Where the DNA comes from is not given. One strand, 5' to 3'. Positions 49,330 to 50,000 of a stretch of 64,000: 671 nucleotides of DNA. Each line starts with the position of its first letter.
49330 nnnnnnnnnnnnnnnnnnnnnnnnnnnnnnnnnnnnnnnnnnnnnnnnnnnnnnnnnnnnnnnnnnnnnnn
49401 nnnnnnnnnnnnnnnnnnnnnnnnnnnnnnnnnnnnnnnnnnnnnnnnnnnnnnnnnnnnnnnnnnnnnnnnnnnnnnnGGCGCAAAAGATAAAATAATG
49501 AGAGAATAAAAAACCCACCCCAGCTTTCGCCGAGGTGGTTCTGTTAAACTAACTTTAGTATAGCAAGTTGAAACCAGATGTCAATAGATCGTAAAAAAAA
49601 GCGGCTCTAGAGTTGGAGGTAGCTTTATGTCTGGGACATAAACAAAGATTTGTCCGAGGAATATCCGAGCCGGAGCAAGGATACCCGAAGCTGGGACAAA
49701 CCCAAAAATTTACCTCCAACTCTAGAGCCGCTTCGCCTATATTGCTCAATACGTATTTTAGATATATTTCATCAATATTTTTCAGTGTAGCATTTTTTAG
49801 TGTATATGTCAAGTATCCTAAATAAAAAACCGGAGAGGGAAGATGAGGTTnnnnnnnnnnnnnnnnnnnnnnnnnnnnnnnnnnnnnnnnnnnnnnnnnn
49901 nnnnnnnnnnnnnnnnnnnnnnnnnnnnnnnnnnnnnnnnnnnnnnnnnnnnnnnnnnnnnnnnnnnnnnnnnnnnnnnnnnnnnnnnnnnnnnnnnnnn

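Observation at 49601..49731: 131-nt element closed by a perfect 21-bp inverted repeat upstream of ruvB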

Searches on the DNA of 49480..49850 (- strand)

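Call 4: search_rna_families(source=window, start=49480, end=49850, threshold=evalue, max_evalue=10, show_alignments=3)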
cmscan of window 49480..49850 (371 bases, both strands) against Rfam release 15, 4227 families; matches with E-value up to 10: 9.
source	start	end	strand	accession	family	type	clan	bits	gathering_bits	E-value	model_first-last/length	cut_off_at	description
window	49494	49557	+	RF02621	BSnc120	Gene; sRNA;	-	19.9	114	0.056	1-88/88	no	Brucella sRNA 120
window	49603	49729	-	RF04128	MIR8562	Gene; miRNA;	-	18.7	211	0.3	1-242/242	no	MIR8562 microRNA precursor family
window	49491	49585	-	RF02621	BSnc120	Gene; sRNA;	-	16.8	114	0.52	1-88/88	no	Brucella sRNA 120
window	49737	49806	-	RF00217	SNORD20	Gene; snRNA; snoRNA; CD-box;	-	16.1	43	5.6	1-80/80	no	Small nucleolar RNA SNORD20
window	49646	49730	-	RF00554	SNORA48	Gene; snRNA; snoRNA; HACA-box;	CL00037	15.1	50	1.1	1-135/135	no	Small nucleolar RNA SNORA48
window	49504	49548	+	RF01880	Xist_exon1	Gene; lncRNA;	-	14.5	50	0.12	1-85/85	no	X-chromosome inactivation gene exon 1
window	49508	49557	-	RF01388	isrD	Gene; sRNA;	-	13.6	37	4.8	1-51/51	no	isrD Hfq binding RNA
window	49490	49633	+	RF00007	U12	Gene; snRNA; splicing;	CL00006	10.9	53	9.5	1-151/151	no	U12 minor spliceosomal RNA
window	49515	49654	-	RF02193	TCL6_3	Gene; lncRNA;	-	10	40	8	1-139/139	no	T-cell leukemia/lymphoma 6 conserved region 3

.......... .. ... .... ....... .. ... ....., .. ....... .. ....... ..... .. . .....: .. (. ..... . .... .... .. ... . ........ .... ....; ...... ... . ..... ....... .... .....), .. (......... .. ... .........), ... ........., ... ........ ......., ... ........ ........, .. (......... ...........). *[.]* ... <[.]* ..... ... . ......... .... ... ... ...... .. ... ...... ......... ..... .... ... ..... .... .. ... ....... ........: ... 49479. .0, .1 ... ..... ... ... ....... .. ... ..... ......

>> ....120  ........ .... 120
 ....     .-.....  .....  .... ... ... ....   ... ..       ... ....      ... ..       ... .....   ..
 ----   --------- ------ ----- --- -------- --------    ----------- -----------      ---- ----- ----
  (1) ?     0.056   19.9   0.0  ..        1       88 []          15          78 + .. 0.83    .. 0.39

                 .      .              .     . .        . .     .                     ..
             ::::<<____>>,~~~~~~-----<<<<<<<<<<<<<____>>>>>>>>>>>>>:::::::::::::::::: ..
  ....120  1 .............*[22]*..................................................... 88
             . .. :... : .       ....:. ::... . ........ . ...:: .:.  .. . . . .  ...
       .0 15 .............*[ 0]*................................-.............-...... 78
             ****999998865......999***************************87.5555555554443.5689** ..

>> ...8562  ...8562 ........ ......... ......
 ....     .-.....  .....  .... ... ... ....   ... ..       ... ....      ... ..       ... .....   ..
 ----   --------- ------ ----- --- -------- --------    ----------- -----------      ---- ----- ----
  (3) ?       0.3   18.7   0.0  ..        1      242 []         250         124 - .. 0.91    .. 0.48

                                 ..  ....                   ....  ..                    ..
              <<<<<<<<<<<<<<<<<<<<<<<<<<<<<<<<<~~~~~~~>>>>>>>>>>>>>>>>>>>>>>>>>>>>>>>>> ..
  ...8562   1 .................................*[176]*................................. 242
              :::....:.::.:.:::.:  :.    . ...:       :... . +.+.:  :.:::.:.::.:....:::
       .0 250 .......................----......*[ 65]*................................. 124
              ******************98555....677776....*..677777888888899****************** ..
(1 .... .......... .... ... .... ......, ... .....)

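Call 34: build_rna_model(alignment_id=A2, structure=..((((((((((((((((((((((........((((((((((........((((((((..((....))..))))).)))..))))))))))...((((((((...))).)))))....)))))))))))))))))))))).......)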
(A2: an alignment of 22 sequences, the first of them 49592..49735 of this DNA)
Model R1 built from alignment A2 (22 sequences, 147 columns); structure: as given.
model positions 144; base pairs 50; branch points 1; effective number of sequences 0.78; information 0.591 bits per position. Calibrated on 0.2 Mb of random sequence (short: E-values are rough).
structure used (alignment columns):
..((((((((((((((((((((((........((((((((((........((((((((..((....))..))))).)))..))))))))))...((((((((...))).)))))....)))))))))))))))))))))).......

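Call 35: search_with_rna_model(model_id=R1, source=window, max_evalue=10)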
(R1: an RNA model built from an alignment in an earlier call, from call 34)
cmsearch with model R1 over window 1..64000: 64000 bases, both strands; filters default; matches with E-value up to 10: 3.
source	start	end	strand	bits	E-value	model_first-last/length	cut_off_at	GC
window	49592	49735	-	164.1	5.1e-39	1-144/144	no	0.47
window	49597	49740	+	50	1.5e-10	1-144/144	no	0.48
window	6354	6391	-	11.4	0.65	1-144/144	no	0.24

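Call 38: search_with_rna_model(model_id=R1, sources=[L035, L036, L037, L016, L023, L028], max_evalue=1, show_alignments=2)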
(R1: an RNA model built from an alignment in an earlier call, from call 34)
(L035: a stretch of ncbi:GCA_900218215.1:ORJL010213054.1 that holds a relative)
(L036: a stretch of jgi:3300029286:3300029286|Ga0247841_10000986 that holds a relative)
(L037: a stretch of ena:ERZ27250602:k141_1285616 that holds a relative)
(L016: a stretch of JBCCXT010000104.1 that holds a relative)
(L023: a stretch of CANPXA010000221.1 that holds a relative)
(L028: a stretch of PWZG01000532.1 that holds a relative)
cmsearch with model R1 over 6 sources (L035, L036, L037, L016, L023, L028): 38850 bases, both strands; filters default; matches with E-value up to 1: 6.
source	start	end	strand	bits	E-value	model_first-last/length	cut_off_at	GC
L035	3814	3958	-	156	3.3e-37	1-144/144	no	0.41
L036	3768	3910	-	142.1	9.8e-34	1-144/144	no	0.39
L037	3768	3910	-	142.1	9.8e-34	1-144/144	no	0.39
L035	3819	3963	+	51.1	4.8e-11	1-144/144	no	0.41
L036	3773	3915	+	50.1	8.9e-11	1-144/144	no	0.38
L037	3773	3915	+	50.1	8.9e-11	1-144/144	no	0.38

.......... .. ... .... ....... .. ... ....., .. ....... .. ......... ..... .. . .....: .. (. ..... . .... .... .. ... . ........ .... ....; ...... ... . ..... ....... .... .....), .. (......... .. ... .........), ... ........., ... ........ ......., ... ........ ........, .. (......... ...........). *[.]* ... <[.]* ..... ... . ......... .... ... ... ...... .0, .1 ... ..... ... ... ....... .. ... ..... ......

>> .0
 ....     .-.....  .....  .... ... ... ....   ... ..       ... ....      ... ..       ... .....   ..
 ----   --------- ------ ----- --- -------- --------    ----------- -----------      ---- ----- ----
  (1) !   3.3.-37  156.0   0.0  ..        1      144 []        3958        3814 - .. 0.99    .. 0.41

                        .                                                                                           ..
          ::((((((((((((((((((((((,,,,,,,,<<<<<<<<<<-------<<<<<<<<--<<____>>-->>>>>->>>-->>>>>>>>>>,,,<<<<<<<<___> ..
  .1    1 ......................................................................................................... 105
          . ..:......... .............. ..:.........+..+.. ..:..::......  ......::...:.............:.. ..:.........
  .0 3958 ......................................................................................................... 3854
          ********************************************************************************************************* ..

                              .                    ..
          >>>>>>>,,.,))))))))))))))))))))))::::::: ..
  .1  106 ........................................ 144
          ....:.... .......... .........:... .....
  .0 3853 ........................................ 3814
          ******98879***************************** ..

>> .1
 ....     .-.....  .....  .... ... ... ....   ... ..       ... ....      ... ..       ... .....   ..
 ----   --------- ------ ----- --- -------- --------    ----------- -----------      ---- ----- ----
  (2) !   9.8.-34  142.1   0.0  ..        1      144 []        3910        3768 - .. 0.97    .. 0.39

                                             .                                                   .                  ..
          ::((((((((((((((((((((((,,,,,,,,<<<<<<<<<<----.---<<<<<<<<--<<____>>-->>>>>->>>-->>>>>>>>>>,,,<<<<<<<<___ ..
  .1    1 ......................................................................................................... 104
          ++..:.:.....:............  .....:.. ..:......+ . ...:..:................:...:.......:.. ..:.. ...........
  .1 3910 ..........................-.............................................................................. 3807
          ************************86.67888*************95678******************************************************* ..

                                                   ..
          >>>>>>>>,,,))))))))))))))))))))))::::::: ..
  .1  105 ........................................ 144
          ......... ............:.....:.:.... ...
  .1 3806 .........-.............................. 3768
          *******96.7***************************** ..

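Call 40: search_with_rna_model(model_id=R1, sources=[L038, L039, L040, L041, L042, L043, L044, L045, L046, L047, L048, L049, L050, L051, L052, L053, L054, L055, L056, L057, L058, L059, L060, L061, L062, L063, L064, L065, L066, L067, L068, L069, L070, L071, L072, L073, L074, L075, L076, L077, L078, L079, L080, L081, L082, L083, L084, L085, L086, L087, L088, L089, L090, L091, L092, L093, L094, L095, L096, L097, L098, L099, L100, L101, L102, L103, L104, L105, L106, L107, L108, L109, L110, L111, L112, L113, L114, L115, L116, L117], max_evalue=0.001, make_alignment=true)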
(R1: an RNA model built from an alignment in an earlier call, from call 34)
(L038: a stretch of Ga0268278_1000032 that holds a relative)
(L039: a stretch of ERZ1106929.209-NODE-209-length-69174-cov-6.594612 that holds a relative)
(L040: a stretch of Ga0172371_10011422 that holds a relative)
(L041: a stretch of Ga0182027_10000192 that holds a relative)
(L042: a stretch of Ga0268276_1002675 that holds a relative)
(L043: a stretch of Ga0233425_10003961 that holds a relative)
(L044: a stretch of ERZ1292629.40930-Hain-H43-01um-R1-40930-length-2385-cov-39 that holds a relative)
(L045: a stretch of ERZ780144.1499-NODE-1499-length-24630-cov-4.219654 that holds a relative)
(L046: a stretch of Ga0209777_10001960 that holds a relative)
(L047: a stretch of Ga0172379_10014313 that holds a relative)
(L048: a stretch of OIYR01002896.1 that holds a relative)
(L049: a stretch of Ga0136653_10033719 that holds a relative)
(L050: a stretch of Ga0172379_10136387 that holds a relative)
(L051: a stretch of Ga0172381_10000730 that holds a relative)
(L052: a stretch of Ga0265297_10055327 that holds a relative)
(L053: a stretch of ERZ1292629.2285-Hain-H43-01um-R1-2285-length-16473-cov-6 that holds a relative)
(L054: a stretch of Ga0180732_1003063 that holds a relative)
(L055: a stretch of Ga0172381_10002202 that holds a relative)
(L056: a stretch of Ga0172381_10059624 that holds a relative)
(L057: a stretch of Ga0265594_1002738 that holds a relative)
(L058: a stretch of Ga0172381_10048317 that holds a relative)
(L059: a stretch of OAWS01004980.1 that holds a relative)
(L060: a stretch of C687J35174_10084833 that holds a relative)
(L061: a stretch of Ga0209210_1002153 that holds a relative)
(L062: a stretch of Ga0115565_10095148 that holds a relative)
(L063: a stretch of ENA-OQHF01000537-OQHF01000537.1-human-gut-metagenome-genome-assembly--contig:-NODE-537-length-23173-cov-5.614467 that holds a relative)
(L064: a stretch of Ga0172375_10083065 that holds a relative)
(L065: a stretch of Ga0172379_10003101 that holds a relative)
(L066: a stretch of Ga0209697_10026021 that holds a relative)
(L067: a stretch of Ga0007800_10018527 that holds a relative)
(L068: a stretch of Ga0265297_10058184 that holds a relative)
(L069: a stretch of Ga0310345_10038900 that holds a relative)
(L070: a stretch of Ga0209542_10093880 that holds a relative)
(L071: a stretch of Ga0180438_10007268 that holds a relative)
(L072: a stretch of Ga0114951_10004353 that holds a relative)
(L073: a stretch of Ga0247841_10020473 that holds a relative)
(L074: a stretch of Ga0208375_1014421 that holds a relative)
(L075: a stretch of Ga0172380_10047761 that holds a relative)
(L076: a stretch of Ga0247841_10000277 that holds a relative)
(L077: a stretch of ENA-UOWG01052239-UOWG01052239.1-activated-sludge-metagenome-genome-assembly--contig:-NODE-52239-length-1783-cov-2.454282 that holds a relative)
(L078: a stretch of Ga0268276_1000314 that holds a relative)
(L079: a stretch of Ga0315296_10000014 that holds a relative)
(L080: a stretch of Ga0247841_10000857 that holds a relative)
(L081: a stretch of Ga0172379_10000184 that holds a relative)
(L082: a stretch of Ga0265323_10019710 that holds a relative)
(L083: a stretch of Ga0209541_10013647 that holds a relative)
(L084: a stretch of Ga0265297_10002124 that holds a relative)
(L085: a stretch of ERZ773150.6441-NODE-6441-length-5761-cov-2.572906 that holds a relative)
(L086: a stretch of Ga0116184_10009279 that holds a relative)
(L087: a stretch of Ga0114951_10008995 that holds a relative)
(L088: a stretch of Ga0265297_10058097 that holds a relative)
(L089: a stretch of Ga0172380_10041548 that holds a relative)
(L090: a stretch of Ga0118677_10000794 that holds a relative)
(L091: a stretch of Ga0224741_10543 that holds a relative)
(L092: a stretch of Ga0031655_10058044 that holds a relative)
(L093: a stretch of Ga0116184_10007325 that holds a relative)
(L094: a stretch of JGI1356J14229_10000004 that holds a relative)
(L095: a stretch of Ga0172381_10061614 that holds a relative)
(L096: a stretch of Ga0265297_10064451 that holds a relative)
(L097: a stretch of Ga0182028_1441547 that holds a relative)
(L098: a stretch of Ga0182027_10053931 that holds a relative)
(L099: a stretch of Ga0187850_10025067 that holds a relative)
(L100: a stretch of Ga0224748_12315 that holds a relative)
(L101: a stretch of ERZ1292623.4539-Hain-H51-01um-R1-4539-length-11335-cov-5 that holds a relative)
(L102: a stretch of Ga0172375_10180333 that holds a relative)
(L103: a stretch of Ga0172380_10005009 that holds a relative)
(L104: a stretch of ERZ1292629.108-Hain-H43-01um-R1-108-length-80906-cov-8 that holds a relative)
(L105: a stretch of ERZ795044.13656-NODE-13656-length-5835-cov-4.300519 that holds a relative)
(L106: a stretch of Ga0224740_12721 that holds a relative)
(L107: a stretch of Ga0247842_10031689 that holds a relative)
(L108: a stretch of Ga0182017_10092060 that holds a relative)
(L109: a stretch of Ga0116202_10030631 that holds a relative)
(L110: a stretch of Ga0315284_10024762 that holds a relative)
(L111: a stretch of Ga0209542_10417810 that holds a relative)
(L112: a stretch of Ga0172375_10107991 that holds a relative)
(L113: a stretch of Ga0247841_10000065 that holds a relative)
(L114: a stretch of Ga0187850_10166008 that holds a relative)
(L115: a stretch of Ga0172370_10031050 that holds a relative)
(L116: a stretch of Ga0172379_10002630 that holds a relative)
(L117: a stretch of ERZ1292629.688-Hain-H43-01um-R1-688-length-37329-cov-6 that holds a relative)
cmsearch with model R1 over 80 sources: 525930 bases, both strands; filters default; matches with E-value up to 0.001: 131.
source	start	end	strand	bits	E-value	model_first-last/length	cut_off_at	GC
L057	4617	4760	+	170.4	1.1e-39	1-144/144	no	0.41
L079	2057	2200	+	170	1.4e-39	1-144/144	no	0.4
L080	2376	2519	-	169.3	2.2e-39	1-144/144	no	0.38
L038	7215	7358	-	168.9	2.7e-39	1-144/144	no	0.39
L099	746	889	+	168.7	3.1e-39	1-144/144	no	0.41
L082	750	893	-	168.6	3.2e-39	1-144/144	no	0.4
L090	2664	2807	-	167.6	5.8e-39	1-144/144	no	0.4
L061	9056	9199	-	166.8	9e-39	1-144/144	no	0.39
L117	1102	1245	+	166.8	9.1e-39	1-144/144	no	0.42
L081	433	576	+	165.3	2.1e-38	1-144/144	no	0.39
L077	533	676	-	164.8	2.9e-38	1-144/144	no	0.44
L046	29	172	+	164.7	3e-38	1-144/144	no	0.44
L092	29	172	+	164.7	3e-38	1-144/144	no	0.44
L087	2678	2822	-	164.5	3.3e-38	1-144/144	no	0.42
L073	2694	2837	+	164.4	3.6e-38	1-144/144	no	0.39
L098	2425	2568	+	162.7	9.5e-38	1-144/144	no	0.43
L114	462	606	-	162.6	1e-37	1-144/144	no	0.41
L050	1149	1292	+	162.5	1.1e-37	1-144/144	no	0.44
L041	2138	2281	+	162.1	1.3e-37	1-144/144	no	0.42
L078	1140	1283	+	161.9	1.5e-37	1-144/144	no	0.35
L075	2979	3123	-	161.7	1.7e-37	1-144/144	no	0.43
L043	8218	8360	+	161.5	1.9e-37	1-144/144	no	0.41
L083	7768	7910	+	161.3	2.1e-37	1-144/144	no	0.4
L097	795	939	-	161.1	2.4e-37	1-144/144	no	0.39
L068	3028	3172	+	160.6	3.2e-37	1-144/144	no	0.45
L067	1501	1643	-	160.5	3.3e-37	1-144/144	no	0.43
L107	2764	2908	-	160.1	4.2e-37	1-144/144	no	0.34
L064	439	581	-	160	4.5e-37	1-144/144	no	0.4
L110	3818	3960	+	159.4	6.5e-37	1-144/144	no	0.4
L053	2307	2451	-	159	7.9e-37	1-144/144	no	0.46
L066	1503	1646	-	158.9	8.4e-37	1-144/144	no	0.43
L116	178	322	-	158.7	9.3e-37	1-144/144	no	0.45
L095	968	1112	+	158.7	9.6e-37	1-144/144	no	0.36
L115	3216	3359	+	158.5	1.1e-36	1-144/144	no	0.45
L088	2552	2696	-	158.3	1.2e-36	1-144/144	no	0.41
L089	2275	2419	+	158.2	1.2e-36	1-144/144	no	0.43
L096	1599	1742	+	157.9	1.5e-36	1-144/144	no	0.4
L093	506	650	+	157.7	1.7e-36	1-144/144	no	0.44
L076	2215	2358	+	157.5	1.9e-36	1-144/144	no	0.44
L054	1191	1334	+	156.9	2.6e-36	1-144/144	no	0.42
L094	3175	3319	+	156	4.5e-36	1-144/144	no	0.41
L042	818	959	+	155.7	5.2e-36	1-144/144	no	0.37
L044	2132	2276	-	154.3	1.2e-35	1-144/144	no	0.39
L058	1710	1853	+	153.4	2e-35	1-144/144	no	0.42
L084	10634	10779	-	153.3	2.1e-35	1-144/144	no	0.38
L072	2839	2983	+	151.6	5.7e-35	1-144/144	no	0.41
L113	5484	5627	-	151.3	6.7e-35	1-144/144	no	0.41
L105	3041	3185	+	150.9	8.5e-35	1-144/144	no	0.41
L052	549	692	-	150.6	1e-34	1-144/144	no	0.44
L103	10395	10537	+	150.3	1.2e-34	1-144/144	no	0.39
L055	2875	3020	-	149.5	1.8e-34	1-144/144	no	0.37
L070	152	294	+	149.2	2.3e-34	1-144/144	no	0.5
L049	1932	2072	+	148.4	3.4e-34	1-144/144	no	0.51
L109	2734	2874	-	148.4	3.4e-34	1-144/144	no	0.51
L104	783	925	-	148.2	3.9e-34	1-144/144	no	0.41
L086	2166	2311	+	147.6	5.7e-34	1-144/144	no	0.4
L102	1087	1226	+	145.6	1.7e-33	1-144/144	no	0.44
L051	1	130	-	139.7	5.1e-32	1-129/144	3'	0.42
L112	1619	1759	-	139.1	7.3e-32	1-144/144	no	0.44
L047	4704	4847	-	137.9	1.5e-31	1-144/144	no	0.43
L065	6853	6996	-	134.7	9.4e-31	1-144/144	no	0.41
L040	7543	7685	-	134.6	1e-30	1-144/144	no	0.37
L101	1348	1489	-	134.1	1.3e-30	1-144/144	no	0.39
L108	1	126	-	132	4.3e-30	1-125/144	3'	0.4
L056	3120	3242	-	121.4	1.9e-27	23-144/144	5'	0.37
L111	930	1050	-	109.7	1.6e-24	25-144/144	5'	0.4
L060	1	96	+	77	2.4e-16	50-144/144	5'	0.45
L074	4153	4224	-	56.7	2.6e-11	73-144/144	5'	0.38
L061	9061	9204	+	55.6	5e-11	1-144/144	no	0.41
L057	4612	4755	-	55.4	5.6e-11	1-144/144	no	0.42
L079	2052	2195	-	54.7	8.4e-11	1-144/144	no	0.4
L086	2161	2306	-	54.5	9.3e-11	1-144/144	no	0.39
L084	10639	10784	+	54.4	9.9e-11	1-144/144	no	0.38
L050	1144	1287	-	54.3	1.1e-10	1-144/144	no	0.42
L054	1186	1329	-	54.2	1.1e-10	1-144/144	no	0.4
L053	2312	2456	+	54.2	1.1e-10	1-144/144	no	0.45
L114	467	611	+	54.2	1.1e-10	1-144/144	no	0.39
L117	1097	1240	-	53.9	1.4e-10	1-144/144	no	0.41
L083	7763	7905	-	53.7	1.5e-10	1-144/144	no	0.41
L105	3036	3180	-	53.7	1.5e-10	1-144/144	no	0.41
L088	2557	2701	+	53.7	1.5e-10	1-144/144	no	0.41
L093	501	645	-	53.5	1.6e-10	1-144/144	no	0.44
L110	3813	3955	-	53.2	2e-10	1-144/144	no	0.4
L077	538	681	+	53.1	2.1e-10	1-144/144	no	0.44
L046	24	167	-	53.1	2.1e-10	1-144/144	no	0.44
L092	24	167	-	53.1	2.1e-10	1-144/144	no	0.44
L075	2984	3128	+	53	2.3e-10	1-144/144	no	0.42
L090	2669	2812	+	52.9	2.3e-10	1-144/144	no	0.42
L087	2683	2827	+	52.9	2.4e-10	1-144/144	no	0.43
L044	2137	2281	+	52.1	3.7e-10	1-144/144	no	0.39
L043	8213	8355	-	52.1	3.8e-10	1-144/144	no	0.42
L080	2381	2524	+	52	3.9e-10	1-144/144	no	0.4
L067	1506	1648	+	51.6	5e-10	1-144/144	no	0.43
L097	800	944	+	51.6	5.1e-10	1-144/144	no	0.41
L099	741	884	-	51.6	5.1e-10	1-144/144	no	0.42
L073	2689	2832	-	51.3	5.9e-10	1-144/144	no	0.39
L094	3170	3314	-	51.1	6.5e-10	1-144/144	no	0.41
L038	7220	7363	+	51.1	6.9e-10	1-144/144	no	0.4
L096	1594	1737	-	51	6.9e-10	1-144/144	no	0.4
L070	147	289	-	50.6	8.7e-10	1-144/144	no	0.5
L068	3023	3167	-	50.4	9.7e-10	1-144/144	no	0.46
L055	2880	3025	+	50.3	1e-09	1-144/144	no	0.38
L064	444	586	+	50.3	1.1e-09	1-144/144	no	0.41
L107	2769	2913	+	50.2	1.1e-09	1-144/144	no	0.34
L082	755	898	+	49.9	1.3e-09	1-144/144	no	0.41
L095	963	1107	-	49.9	1.3e-09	1-144/144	no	0.36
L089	2270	2414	-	49.8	1.4e-09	1-144/144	no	0.43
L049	1927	2067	-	49.7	1.5e-09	1-144/144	no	0.5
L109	2739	2879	+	49.7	1.5e-09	1-144/144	no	0.5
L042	813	954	-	49.6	1.6e-09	1-144/144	no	0.39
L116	183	327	+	49.6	1.6e-09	1-144/144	no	0.47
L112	1624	1764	+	48.5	3e-09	1-144/144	no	0.44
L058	1705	1848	-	48.5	3e-09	1-144/144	no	0.42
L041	2133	2276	-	48.4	3.1e-09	1-144/144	no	0.44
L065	6858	7001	+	48.3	3.3e-09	1-144/144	no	0.4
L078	1135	1278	-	48.3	3.4e-09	1-144/144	no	0.35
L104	788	930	+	48.2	3.5e-09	1-144/144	no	0.41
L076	2210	2353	-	47.3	6.1e-09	1-144/144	no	0.44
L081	428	571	-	47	7.1e-09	1-144/144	no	0.38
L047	4709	4852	+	46.8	8.1e-09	1-144/144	no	0.42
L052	554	697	+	46.7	8.4e-09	1-144/144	no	0.44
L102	1082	1221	-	46.4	9.9e-09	1-144/144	no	0.44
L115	3211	3354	-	46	1.2e-08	1-144/144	no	0.45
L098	2420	2563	-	45.7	1.5e-08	1-144/144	no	0.44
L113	5489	5632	+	44.8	2.5e-08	1-144/144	no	0.42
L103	10390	10532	-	43.7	4.8e-08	1-144/144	no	0.42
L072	2834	2978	-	42.3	1e-07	1-144/144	no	0.4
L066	1508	1651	+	41.1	2.1e-07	1-144/144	no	0.45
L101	1353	1494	+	39.8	4.4e-07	1-144/144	no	0.39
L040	7548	7690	+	33.5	1.6e-05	1-144/144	no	0.38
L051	1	135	+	32.2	3.4e-05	11-144/144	5'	0.41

Alignment A3: 131 matches aligned to the model, 302 columns, each read 5' to 3' on its own strand. Consensus structure (alignment columns), stored with it:
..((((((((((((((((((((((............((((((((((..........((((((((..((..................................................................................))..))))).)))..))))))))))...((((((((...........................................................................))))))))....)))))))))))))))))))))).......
